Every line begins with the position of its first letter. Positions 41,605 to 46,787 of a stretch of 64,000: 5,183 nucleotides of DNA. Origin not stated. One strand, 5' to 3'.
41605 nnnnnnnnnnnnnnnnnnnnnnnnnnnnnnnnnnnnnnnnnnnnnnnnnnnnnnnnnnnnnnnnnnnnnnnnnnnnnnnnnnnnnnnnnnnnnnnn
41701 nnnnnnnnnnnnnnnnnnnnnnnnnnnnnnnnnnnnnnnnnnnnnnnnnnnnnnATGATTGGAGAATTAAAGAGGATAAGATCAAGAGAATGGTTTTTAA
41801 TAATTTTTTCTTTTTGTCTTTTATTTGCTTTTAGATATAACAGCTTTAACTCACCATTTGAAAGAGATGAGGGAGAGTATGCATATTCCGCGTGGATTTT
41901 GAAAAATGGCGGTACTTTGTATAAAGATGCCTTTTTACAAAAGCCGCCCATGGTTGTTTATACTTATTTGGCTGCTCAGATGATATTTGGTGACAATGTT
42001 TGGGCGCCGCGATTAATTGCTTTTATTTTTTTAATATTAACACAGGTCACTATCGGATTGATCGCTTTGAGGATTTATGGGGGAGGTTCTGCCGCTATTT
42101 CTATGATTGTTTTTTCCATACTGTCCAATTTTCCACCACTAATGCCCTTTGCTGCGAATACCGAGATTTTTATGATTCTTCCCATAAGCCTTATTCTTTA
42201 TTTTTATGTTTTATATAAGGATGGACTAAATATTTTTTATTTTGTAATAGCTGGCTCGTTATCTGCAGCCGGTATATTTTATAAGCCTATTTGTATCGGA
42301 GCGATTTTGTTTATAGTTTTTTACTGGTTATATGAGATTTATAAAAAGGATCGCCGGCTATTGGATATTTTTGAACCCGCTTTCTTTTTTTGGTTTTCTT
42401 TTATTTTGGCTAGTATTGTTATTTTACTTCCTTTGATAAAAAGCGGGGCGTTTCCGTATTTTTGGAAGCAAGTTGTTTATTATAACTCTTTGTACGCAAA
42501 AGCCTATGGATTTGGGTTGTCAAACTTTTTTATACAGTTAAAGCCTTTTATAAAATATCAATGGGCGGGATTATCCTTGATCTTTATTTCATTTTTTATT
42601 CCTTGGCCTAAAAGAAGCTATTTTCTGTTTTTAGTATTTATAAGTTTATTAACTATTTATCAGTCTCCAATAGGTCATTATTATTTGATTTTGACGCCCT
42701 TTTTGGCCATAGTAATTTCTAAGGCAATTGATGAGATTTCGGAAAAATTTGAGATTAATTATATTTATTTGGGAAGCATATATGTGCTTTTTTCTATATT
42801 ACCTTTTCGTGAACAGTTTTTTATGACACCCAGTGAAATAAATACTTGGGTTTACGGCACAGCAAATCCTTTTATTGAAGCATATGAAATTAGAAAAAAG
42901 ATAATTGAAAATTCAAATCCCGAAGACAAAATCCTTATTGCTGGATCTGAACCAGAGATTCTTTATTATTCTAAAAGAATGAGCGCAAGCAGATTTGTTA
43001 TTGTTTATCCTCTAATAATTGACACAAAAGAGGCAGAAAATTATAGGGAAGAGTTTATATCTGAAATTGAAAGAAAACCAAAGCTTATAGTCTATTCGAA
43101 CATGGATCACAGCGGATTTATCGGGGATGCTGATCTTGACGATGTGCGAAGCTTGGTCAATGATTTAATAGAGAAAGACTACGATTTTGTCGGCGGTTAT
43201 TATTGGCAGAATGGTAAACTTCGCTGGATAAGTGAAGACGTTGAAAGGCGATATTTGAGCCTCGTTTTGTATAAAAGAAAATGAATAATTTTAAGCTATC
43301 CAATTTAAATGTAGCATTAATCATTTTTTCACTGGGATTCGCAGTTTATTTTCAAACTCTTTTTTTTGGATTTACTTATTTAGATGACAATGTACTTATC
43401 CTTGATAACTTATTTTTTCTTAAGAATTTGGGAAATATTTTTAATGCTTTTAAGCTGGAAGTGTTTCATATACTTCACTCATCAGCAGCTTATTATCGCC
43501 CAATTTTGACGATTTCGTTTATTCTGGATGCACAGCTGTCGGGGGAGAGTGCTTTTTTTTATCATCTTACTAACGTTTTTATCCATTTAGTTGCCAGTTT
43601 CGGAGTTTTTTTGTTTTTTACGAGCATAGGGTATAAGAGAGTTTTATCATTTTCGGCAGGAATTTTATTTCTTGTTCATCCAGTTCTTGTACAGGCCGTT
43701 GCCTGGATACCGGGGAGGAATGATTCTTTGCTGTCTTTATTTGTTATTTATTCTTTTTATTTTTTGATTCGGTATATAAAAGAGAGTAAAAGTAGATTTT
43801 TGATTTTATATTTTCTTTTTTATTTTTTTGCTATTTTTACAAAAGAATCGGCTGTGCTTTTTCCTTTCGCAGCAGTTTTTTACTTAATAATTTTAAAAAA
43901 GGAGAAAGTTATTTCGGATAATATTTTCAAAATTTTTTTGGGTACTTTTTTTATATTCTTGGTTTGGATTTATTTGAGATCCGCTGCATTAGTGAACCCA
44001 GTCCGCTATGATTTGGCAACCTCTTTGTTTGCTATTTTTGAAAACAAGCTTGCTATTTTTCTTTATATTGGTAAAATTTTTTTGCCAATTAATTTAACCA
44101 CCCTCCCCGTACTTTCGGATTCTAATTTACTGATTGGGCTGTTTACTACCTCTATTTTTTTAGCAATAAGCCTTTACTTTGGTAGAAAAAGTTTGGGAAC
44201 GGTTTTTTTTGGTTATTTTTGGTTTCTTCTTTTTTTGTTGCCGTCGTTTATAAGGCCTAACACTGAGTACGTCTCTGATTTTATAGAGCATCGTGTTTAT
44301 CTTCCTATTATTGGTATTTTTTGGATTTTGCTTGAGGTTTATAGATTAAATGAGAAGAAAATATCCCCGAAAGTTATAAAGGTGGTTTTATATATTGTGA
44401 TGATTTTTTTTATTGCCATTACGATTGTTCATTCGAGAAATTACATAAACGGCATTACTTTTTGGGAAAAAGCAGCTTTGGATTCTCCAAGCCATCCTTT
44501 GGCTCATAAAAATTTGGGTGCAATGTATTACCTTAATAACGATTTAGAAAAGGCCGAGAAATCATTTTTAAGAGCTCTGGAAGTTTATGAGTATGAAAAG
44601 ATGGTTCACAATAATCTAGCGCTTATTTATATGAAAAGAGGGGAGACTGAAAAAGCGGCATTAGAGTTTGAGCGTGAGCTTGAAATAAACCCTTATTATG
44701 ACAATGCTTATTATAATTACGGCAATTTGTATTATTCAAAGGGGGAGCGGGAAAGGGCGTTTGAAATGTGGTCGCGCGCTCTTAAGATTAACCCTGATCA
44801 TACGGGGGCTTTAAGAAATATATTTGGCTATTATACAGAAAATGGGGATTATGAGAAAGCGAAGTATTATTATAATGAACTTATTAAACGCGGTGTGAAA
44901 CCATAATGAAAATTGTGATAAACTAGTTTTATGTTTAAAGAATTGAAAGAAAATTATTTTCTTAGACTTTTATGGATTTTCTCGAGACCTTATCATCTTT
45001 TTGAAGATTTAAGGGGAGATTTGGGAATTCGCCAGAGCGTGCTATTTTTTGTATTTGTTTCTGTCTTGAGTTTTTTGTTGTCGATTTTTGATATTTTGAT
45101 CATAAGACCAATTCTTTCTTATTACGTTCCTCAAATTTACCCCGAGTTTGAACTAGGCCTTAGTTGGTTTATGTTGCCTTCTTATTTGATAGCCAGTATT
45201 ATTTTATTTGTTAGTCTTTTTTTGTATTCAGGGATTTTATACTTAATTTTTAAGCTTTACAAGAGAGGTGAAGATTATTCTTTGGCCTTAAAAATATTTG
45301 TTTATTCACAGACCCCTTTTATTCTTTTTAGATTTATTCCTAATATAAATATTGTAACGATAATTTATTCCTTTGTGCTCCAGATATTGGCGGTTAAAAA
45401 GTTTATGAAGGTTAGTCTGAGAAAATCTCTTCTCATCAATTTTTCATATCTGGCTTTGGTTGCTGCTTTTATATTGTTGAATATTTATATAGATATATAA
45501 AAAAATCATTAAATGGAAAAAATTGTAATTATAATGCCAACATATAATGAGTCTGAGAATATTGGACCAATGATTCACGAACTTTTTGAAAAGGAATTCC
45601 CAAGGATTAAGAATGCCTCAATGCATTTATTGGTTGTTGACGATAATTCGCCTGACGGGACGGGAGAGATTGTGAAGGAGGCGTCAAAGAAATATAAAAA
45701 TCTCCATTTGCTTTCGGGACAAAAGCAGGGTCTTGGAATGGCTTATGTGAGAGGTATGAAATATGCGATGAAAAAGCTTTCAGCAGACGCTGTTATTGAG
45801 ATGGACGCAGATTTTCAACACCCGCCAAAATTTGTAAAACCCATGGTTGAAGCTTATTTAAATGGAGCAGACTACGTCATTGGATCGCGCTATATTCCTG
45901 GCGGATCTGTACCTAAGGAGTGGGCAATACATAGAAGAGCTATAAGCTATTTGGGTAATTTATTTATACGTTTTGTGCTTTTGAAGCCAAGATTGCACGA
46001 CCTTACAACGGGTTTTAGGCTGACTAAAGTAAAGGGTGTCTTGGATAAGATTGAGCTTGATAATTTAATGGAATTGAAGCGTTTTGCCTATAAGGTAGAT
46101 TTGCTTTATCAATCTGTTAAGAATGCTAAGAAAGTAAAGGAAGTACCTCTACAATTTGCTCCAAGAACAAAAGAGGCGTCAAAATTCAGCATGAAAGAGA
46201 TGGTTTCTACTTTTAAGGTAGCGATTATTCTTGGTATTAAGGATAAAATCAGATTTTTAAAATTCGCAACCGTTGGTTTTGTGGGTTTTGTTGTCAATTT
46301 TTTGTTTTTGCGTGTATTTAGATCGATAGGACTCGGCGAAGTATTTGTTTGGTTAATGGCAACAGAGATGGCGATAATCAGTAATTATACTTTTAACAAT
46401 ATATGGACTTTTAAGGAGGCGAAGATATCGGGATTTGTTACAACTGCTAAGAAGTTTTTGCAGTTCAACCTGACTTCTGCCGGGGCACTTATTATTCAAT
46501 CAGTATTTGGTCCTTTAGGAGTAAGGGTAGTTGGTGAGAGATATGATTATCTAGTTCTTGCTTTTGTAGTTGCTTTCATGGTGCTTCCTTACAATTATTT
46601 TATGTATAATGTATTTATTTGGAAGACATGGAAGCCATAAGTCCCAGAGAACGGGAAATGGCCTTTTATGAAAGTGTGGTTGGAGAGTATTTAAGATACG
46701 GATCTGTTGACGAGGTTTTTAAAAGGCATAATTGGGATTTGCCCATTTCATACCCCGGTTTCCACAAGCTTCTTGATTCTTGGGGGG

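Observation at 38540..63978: Very large glycosylation locus: about 12 GT-C-like polytopic proteins, 3 Dpm1-like GT2 synthases and 2 methyltransferases, next to rmlABCD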

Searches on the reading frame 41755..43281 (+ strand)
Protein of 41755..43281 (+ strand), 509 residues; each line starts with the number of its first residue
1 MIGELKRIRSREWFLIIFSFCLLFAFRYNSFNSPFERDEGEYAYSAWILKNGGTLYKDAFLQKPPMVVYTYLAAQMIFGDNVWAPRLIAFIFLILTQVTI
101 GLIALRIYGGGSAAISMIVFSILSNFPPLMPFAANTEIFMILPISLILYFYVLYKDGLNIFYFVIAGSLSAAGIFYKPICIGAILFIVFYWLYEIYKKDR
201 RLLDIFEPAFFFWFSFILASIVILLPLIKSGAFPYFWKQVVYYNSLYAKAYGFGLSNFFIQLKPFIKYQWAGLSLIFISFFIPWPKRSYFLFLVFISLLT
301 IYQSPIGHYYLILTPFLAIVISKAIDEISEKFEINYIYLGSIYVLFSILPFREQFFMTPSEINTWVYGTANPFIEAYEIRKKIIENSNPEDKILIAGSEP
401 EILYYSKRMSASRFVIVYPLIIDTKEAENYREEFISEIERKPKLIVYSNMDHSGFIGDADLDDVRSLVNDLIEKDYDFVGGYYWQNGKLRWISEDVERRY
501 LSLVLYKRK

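Call 3: search_protein_families(library=pfam, proteins=[window:41755-43281:+], max_evalue=0.01)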
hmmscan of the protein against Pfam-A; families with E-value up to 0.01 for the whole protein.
window:41755-43281:+ (509 aa): 1 family
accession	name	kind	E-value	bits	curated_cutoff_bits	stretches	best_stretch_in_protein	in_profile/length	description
PF13231.12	PMT_2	-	2.9e-07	31.3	26.1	1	63-194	2-132/160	Dolichyl-phosphate-mannose-protein mannosyltransferase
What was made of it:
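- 41755..43284 (+): GT-C (PMT_2) glycosyltransferase (accessory block). PMT_2 31.3 bits vs cut-off 26.1 (call 3).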

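Call 9: search_protein_families(library=ncbifam, proteins=[window:41755-43281:+], max_evalue=0.01)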
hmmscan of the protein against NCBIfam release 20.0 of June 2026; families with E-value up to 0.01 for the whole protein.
window:41755-43281:+ (509 aa): 0 families

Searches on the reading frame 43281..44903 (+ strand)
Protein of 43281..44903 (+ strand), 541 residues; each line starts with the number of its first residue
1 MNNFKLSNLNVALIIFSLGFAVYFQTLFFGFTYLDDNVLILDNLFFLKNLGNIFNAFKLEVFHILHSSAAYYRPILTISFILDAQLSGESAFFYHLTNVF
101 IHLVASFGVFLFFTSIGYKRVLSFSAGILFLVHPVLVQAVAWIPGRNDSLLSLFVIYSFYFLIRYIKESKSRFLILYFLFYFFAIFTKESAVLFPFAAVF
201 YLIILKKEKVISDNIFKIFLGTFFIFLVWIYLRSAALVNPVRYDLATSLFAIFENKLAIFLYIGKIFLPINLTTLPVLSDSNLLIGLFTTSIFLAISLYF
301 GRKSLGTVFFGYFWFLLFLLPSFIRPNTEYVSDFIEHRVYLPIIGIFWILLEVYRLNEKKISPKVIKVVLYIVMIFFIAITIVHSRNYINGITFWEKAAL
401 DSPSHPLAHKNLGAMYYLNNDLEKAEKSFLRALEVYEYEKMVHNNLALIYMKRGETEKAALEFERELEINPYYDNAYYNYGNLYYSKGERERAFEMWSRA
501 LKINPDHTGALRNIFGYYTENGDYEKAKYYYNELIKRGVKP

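Call 3: search_protein_families(library=pfam, proteins=[window:43281-44903:+], max_evalue=0.01)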
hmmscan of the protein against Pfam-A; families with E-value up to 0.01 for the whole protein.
window:43281-44903:+ (541 aa): 17 families
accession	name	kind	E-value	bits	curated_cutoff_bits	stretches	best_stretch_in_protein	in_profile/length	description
PF07719.23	TPR_2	-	3.4e-19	67.8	27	3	476-507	3-34/34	Tetratricopeptide repeat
PF00515.34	TPR_1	-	3.6e-16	58.7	27.8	3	407-436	2-31/34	Tetratricopeptide repeat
PF13431.12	TPR_17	-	1.2e-12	47.5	24.4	0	463-489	2-28/34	Tetratricopeptide repeat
PF13424.12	TPR_12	-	4.6e-11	43.2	30.1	3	475-535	4-72/77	Tetratricopeptide repeat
PF13181.12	TPR_8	-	3.3e-10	39.7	25.7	1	476-507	3-34/34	Tetratricopeptide repeat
PF13432.12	TPR_16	-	6.5e-10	39.7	32.7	1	419-473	10-64/65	Tetratricopeptide repeat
PF13428.12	TPR_14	-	1e-09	38.6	23.5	0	475-512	2-39/44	Tetratricopeptide repeat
PF13414.12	TPR_11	-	9.6e-09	35.2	26.8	2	448-488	2-42/42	TPR repeat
PF14559.12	TPR_19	-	2.9e-08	34.3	25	0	451-506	2-57/68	Tetratricopeptide repeat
PF13231.12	PMT_2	-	2.4e-07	31.5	26.1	1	84-228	14-154/160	Dolichyl-phosphate-mannose-protein mannosyltransferase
PF13174.12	TPR_6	-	4.6e-06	27.4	26.3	0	476-506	2-32/33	Tetratricopeptide repeat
PF13176.12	TPR_7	-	8.4e-06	25.9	27.9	0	444-469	3-28/36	Tetratricopeptide repeat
PF13374.12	TPR_10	-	0.00012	22.4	27.5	0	411-437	7-33/42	Tetratricopeptide repeat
PF23914.1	TPR_CcmH_CycH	-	0.00022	21.5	42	1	446-535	56-148/158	Cytochrome c-type biogenesis protein H TPR domain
PF23241.1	HAT_PRP39_C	-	0.0044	17.5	33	1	452-535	37-120/139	PRP39 C-terminal HAT repeat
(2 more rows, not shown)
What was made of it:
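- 43281..44906 (+): GT-C (PMT_2) with C-terminal TPR repeats (accessory block). PMT_2 31.5 bits plus TPR_1/TPR_2 at residues 407-535 (call 3).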

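Call 9: search_protein_families(library=ncbifam, proteins=[window:43281-44903:+], max_evalue=0.01)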
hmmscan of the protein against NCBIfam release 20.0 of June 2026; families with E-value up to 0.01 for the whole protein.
window:43281-44903:+ (541 aa): 22 families
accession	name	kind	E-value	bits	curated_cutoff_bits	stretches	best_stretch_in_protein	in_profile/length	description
TIGR02917.1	PEP_TPR_lipo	equivalog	3.8e-16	58.2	312.2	1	380-537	371-528/899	XrtA/PEP-CTERM system TPR-repeat protein PrsT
NF040959.1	MamA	equivalog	5.3e-15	55.4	200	2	421-528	86-193/204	magnetosome protein MamA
TIGR02521.1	type_IV_pilW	equivalog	1.3e-14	54.4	154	1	409-535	34-162/234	type IV pilus biogenesis/stability protein PilW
NF047507.1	TPR_BatC_Lepto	exception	8e-12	45.1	175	1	475-514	97-136/214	TPR repeat-containing protein BatC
NF002725.1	PRK02603.1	equivalog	1.8e-10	41.1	143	2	476-527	74-125/173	photosystem I assembly protein Ycf3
NF033920.0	C39_PA2778_fam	equivalog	9.7e-10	38.3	150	1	390-469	174-253/255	PA2778 family cysteine peptidase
NF033762.1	social_mot_Tgl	equivalog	1.4e-08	34.4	225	1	395-531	54-193/252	social motility TPR repeat lipoprotein Tgl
TIGR02795.1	tol_pal_ybgF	equivalog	9.3e-07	29.5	90.1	1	445-537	7-105/119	tol-pal system protein YbgF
NF033758.1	gliding_GltE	equivalog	2.1e-06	27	225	1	397-534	179-316/411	adventurous gliding motility TPR repeat lipoprotein GltE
NF008756.0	PRK11788.1-4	equivalog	5.3e-05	22.4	474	1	405-536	106-242/389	lipopolysaccharide assembly protein LapB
NF008757.0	PRK11788.1-5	equivalog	9.8e-05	21.7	363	1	404-530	33-163/388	lipopolysaccharide assembly protein LapB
NF047558.1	TPR_END_plus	domain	0.0001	22.2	32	0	476-507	1-32/56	TPR end-of-group domain-containing protein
TIGR00990.1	3a0801s09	subfamily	0.00012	20.9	757.25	1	405-507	330-432/615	mitochondrial import receptor subunit TOM70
TIGR02552.1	LcrH_SycD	equivalog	0.00014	21.6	104.8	1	417-507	29-119/136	SycD/LcrH family type III secretion system chaperone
TIGR00540.1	TPR_hemY_coli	hypoth_equivalog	0.00014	20.8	142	1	392-461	312-380/385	heme biosynthesis-associated TPR protein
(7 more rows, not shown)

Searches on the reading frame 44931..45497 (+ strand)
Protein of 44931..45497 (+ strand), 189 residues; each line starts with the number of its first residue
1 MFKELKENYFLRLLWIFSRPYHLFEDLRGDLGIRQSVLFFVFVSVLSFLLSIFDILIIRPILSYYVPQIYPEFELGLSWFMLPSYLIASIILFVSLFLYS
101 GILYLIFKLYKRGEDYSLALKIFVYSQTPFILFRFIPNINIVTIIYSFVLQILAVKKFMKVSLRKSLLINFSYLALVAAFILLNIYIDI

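Call 3: search_protein_families(library=pfam, proteins=[window:44931-45497:+], max_evalue=0.01)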
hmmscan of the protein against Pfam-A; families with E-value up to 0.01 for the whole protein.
window:44931-45497:+ (189 aa): 1 family
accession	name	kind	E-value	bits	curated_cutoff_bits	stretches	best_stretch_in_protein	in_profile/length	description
PF04893.22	Yip1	-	5.4e-11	43.1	28.6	1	17-182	4-170/173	Yip1 domain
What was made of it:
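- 44931..45500 (+): Yip1-domain membrane protein with 4 TM helices; role unknown. Yip1, 43.1 bits (call 3).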

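Call 20: search_protein_families(library=ncbifam, proteins=[window:44931-45497:+], max_evalue=0.001)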
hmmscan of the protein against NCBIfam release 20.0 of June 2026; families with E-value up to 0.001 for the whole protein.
window:44931-45497:+ (189 aa): 0 families

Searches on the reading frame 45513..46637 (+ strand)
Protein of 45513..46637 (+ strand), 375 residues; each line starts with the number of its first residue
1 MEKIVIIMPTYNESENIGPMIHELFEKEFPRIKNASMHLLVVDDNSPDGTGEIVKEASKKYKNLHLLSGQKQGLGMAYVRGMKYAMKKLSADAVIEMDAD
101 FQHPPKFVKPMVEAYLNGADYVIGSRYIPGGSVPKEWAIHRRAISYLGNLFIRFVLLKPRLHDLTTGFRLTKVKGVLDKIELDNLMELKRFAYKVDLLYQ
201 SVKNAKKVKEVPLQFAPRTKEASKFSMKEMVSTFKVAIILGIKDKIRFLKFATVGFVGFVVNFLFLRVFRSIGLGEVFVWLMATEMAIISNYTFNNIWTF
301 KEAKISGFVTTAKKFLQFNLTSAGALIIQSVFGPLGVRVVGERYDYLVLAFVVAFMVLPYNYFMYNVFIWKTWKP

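Call 3: search_protein_families(library=pfam, proteins=[window:45513-46637:+], max_evalue=0.01)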
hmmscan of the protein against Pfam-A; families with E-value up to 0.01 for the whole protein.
window:45513-46637:+ (375 aa): 3 families
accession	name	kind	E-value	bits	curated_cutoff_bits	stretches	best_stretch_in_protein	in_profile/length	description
PF00535.33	Glycos_transf_2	-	9.5e-28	97.7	23.3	1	6-174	2-162/168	Glycosyl transferase family 2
PF04138.20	GtrA_DPMS_TM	-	6.9e-13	49.3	26.1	1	250-370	1-117/117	GtrA/DPMS, transmembrane domain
PF13641.12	Glyco_tranf_2_3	-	0.0028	18.1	27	1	4-109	3-105/230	Glycosyltransferase like family 2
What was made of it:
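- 45513..46640 (+): Polyprenyl-phosphate hexose (probably mannose) synthase. It is a GT2 catalytic domain fused to a 4-TM GtrA/DPMS_TM domain (core). Glycos_transf_2 plus GtrA_DPMS_TM (call 3).
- On Three-component (Gtr-type) glycosylation system: A GtrA/DPMS_TM domain exists only as the C-terminus of 45513 (49.3 bits, call 3).
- Checked: 45513 is GT2 plus a GtrA/DPMS_TM domain (call 3).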

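Call 20: search_protein_families(library=ncbifam, proteins=[window:45513-46637:+], max_evalue=0.001)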
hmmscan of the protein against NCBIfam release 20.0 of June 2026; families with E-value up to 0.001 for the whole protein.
window:45513-46637:+ (375 aa): 19 families
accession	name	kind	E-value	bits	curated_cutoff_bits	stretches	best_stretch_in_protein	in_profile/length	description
NF047588.1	GlcsyltransPgfSStrep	equivalog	2.2e-19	69.8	500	1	3-268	2-248/308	glycosyltransferase PgfS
TIGR04182.1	glyco_TIGR04182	equivalog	3.9e-17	62.6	325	1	4-240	2-214/293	S-layer glycoprotein N-glycosyltransferase AglJ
NF058614.1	PPMAGASynPpgS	equivalog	3.8e-11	42.8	370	1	5-182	3-167/226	polyprenyl-phospho-N-acetylgalactosaminyl synthase PpgS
TIGR03469.1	HpnB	hypoth_equivalog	6.3e-11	41.9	379.25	1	3-114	45-159/386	hopene-associated glycosyltransferase HpnB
NF007986.1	PRK10714.1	equivalog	4.3e-10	39.1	529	1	2-262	6-249/316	undecaprenyl-phosphate 4-deoxy-4-formamido-L-arabinose transferase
TIGR03937.1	PgaC_IcaA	equivalog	5.8e-10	38.7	422.3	1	2-113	45-148/407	poly-beta-1,6-N-acetyl-D-glucosamine synthase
NF041391.1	DPhHxTase_Halo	equivalog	7.8e-10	38.1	375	1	8-222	1-190/213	dolichyl-phosphate hexose transferase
NF041875.1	EPS_EpsD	equivalog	1e-09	38.2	370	1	6-123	3-112/325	exopolysaccharide biosynthesis glycosyltransferase EpsD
NF038302.1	EPS_HpsE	equivalog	7.6e-08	31.7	300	1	4-88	3-88/307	hormogonium polysaccharide biosynthesis glycosyltransferase HpsE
NF007482.0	PRK10073.1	equivalog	1.6e-07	30.6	423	1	2-89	6-88/334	glycosyltransferase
NF045692.1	OglycostaseCruG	equivalog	1.9e-07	30.4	600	1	2-114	41-151/386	2'-O-glycosyltransferase CruG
NF041865.1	EpsU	equivalog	2.6e-06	26.7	700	1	3-115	40-147/394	exopolysaccharide biosynthesis GT2 family glycosyltransferase EpsU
TIGR04283.1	glyco_like_mftF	equivalog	9.6e-06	25.3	182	1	5-85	2-71/221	TIGR04283 family arsenosugar biosynthesis glycosyltransferase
NF010496.0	PRK13915.1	equivalog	1.3e-05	24.4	262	1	2-117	31-144/307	glucosyl-3-phosphoglycerate synthase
NF047683.1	TeichurnBiosyTuaG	equivalog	8e-05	22.4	400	1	2-94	6-90/252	teichuronic acid biosynthesis protein TuaG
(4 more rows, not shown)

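Call 61: search_solved_structures(query=window:45513-46637:+, max_evalue=0.001)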
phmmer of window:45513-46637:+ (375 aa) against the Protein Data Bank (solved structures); distinct sequences matched with E-value up to 0.001: 12.
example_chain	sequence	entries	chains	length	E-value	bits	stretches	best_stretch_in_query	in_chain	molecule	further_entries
5mlz_A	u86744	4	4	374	1.4e-43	152.6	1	3-356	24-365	Dolichol monophosphate mannose synthase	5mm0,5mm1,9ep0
9bhc_C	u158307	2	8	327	1.1e-08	37.8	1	2-264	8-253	Undecaprenyl-phosphate 4-deoxy-4-formamido-L-arabinose transferase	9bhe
8vxh_A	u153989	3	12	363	1.6e-08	37.3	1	2-264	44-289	Undecaprenyl-phosphate 4-deoxy-4-formamido-L-arabinose transferase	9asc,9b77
9hwj_A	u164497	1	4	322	1.8e-07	33.8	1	2-122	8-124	Undecaprenyl-phosphate 4-deoxy-4-formamido-L-arabinose transferase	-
5eke_A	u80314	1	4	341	4.3e-07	32.6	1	4-130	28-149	Uncharacterized glycosyltransferase sll0501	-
5ekp_C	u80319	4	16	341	5.1e-07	32.3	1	4-129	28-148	Uncharacterized glycosyltransferase sll0501 | Glycosyltransferase sll0501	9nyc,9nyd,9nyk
9nye_A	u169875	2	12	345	5.1e-07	32.3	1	4-131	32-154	Glycosyltransferase sll0501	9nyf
6yv7_B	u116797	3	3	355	1e-05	28.1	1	3-106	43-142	Glycosyl transferase, family 2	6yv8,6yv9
6yv7_A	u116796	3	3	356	1e-05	28.1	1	3-106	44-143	Glycosyl transferase, family 2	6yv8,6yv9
6h1j_A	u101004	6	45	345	1e-05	28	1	1-136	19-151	Probable ss-1,3-N-acetylglucosaminyltransferase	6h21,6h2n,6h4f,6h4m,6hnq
3bcv_A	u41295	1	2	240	0.00038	22.9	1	3-91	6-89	Putative glycosyltransferase protein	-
5tze_C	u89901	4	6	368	0.00093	21.6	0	3-102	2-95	Glycosyl transferase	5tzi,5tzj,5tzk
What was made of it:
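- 45513..46640 (+): Full-length match to P. furiosus DPMS 5MLZ, E 1.4e-43, residues 3-356 vs 24-365 (call 61).
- On Dol-P-Man synthase, P. furiosus type (GT2 catalytic domain plus 4-TM domain): 45513 vs 5MLZ gives E 1.4e-43, residues 3-356 vs 24-365 (call 61).
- Closest known: ER/archaeal lipid-linked oligosaccharide pathway. Same: 45513 is a full-length homologue of archaeal DPMS (call 61).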
